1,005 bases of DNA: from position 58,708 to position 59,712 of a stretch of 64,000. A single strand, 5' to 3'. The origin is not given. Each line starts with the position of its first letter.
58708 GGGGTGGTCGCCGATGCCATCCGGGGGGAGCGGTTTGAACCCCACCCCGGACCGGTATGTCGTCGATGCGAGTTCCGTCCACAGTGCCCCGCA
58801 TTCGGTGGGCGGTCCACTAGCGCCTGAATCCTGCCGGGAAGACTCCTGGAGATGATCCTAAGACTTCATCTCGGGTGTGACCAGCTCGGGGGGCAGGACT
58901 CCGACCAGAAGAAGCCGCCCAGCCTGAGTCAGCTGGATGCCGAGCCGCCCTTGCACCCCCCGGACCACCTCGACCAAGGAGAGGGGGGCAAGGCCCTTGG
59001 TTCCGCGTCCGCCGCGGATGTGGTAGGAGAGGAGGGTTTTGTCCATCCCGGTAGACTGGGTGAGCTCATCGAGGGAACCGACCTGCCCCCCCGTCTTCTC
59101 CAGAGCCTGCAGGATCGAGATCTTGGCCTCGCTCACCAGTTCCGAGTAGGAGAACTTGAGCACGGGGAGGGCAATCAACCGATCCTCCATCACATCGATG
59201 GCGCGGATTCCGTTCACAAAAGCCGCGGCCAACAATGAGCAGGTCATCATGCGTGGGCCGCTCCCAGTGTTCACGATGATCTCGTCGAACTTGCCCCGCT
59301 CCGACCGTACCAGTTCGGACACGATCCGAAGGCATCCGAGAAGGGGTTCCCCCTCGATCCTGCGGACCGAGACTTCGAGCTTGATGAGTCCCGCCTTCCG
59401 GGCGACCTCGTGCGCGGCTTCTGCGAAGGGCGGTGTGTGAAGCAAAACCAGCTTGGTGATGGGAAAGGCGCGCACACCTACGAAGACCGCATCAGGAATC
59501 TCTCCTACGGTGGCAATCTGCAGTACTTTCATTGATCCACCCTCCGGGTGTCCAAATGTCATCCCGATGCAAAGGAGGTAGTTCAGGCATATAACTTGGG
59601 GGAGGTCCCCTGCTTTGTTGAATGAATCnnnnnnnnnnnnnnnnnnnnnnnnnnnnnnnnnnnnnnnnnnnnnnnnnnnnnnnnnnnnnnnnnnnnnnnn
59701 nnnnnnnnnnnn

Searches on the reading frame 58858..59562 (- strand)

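Call 3: search_protein_families(library=pfam, proteins=[window:58858-59562:-], max_evalue=0.1)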
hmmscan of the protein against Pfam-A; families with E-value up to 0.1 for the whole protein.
window:58858-59562:- (234 aa): 2 families
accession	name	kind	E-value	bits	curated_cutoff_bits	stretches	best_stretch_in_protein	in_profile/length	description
PF19810.5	HFX_2341_N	-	0.0016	19.3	30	1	15-124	3-115/120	HFX_2341-like, N-terminal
PF22662.2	Csa3_N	-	0.0026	18.2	27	1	53-120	51-114/120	Csa3 CRISPR-associated Rossmann-like domain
